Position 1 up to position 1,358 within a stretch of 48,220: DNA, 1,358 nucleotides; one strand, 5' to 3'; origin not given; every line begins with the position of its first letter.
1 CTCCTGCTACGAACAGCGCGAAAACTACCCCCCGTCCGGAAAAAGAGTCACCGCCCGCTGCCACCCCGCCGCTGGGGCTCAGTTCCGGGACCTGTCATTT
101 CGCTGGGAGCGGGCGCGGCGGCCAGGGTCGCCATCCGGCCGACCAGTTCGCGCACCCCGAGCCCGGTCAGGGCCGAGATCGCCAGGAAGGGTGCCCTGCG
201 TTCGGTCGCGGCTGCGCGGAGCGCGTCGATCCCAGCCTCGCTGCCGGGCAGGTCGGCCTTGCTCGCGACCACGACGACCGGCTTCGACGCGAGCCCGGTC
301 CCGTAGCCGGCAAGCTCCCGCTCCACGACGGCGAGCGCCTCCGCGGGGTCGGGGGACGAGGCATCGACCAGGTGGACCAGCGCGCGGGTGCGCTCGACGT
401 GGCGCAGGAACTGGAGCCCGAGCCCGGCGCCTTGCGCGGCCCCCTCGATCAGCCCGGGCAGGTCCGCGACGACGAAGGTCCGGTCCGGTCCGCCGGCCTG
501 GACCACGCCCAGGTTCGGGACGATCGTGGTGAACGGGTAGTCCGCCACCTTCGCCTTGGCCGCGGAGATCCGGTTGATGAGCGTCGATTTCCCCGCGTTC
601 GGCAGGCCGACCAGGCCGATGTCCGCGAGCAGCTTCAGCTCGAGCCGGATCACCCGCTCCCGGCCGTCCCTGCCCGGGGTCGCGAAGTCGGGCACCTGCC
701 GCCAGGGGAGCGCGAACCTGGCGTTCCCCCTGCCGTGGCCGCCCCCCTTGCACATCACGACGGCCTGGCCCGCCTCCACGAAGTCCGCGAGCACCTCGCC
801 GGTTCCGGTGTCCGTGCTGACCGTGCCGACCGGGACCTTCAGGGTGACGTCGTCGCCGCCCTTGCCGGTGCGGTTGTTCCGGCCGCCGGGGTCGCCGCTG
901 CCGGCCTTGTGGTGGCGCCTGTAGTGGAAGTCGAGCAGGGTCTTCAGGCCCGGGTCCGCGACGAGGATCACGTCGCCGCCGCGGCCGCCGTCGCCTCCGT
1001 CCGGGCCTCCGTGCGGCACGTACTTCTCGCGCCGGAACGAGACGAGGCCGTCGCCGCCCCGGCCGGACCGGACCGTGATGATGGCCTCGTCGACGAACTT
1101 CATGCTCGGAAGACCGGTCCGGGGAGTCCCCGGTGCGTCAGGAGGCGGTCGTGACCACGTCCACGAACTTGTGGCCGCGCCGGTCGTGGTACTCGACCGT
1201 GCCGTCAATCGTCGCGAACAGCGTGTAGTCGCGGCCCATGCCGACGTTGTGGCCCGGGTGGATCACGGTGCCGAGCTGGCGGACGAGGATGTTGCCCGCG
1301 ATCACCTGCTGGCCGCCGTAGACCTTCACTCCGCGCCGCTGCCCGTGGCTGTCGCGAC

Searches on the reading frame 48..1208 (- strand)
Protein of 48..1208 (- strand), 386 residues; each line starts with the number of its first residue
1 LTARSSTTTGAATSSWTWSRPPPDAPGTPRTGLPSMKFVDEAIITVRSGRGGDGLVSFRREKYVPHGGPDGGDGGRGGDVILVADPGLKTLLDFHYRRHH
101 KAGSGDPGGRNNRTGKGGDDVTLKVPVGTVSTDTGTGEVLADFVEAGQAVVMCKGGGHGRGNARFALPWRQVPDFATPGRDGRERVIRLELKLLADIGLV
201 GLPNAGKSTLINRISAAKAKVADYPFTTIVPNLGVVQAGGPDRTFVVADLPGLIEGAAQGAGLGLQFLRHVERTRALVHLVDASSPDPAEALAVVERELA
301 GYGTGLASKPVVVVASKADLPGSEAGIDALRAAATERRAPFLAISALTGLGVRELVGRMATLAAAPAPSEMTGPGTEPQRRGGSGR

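Call 61: search_protein_families(library=pfam, proteins=[window:48-1208:-], max_evalue=0.001)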
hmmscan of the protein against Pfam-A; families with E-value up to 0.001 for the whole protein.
window:48-1208:- (386 aa): 3 families
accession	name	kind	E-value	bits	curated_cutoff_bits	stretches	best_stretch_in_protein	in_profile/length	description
PF01018.28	GTP1_OBG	-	8.8e-57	191.5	27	1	39-193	1-155/155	GTP1/OBG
PF01926.29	MMR_HSR1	-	1e-25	90.5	21.9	1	197-317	2-113/113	50S ribosome-binding GTPase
PF02421.24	FeoB_N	-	4.2e-10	39.8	27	1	197-286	3-91/156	Ferrous iron transport protein B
